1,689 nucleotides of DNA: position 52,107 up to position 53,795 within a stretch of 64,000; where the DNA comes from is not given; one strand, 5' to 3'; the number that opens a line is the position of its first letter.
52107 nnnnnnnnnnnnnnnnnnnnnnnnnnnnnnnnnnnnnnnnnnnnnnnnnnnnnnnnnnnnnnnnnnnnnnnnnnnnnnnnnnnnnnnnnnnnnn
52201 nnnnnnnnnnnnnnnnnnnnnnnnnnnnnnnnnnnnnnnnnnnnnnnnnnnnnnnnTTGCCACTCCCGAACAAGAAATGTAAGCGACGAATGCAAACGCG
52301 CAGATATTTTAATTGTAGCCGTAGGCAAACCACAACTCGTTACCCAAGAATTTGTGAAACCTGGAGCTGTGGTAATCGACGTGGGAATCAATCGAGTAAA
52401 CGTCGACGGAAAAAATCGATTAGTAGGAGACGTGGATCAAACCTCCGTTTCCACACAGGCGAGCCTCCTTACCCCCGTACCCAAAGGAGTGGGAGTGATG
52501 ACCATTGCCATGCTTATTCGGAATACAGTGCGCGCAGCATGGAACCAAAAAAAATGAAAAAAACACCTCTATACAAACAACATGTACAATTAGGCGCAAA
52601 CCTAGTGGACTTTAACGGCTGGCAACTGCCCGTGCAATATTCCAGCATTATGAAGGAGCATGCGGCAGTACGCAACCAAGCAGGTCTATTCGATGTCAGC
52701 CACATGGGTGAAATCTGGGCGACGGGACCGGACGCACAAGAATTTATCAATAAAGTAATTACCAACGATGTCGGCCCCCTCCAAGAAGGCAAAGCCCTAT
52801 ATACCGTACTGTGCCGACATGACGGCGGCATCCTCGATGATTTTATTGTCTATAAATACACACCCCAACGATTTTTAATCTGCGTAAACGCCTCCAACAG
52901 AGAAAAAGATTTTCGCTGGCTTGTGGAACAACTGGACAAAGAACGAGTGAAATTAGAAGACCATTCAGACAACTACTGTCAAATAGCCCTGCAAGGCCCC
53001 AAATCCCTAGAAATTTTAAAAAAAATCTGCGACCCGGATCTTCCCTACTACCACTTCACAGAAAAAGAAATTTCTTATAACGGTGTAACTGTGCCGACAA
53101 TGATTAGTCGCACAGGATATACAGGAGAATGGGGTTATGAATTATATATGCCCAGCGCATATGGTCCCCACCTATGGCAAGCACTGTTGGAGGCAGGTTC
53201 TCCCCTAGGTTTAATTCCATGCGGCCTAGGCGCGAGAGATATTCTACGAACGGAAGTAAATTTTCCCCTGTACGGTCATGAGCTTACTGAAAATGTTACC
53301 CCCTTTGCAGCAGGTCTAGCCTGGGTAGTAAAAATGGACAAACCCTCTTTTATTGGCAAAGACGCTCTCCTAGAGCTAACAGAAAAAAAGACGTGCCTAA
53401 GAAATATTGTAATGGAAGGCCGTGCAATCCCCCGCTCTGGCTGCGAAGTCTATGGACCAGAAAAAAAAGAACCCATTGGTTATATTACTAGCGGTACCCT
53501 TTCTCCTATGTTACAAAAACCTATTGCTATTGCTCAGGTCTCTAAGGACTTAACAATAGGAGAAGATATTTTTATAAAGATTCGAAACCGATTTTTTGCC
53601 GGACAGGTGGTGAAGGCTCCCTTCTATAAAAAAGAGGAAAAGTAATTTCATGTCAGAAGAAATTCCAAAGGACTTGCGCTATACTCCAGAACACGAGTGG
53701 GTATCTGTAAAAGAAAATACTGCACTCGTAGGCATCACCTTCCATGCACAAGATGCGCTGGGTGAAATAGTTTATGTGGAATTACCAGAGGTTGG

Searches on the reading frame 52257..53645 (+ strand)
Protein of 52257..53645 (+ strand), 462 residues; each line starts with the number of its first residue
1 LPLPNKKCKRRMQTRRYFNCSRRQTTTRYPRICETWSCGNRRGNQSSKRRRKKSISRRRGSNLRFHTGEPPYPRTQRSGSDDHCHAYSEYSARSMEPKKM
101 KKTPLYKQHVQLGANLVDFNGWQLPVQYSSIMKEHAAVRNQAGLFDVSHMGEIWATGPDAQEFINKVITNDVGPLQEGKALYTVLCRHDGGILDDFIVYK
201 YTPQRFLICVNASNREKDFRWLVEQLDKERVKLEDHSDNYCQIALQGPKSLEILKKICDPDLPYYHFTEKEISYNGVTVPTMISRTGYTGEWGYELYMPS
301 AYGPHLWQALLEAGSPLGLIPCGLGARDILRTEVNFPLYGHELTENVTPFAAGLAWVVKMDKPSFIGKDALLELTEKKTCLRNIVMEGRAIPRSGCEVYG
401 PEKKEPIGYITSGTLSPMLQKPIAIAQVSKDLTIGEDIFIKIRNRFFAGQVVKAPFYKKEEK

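Call 26: search_protein_families(library=pfam, proteins=[window:52257-53645:+], max_evalue=0.00001)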
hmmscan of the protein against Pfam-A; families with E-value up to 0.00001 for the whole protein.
window:52257-53645:+ (462 aa): 2 families
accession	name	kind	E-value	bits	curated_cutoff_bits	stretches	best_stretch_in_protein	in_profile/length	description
PF01571.26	GCV_T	-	2.5e-92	309.2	25.6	1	105-357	1-255/255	Aminomethyltransferase folate-binding domain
PF08669.17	GCV_T_C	-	1.1e-15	57.7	25.9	1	383-458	5-80/80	Glycine cleavage T-protein C-terminal barrel domain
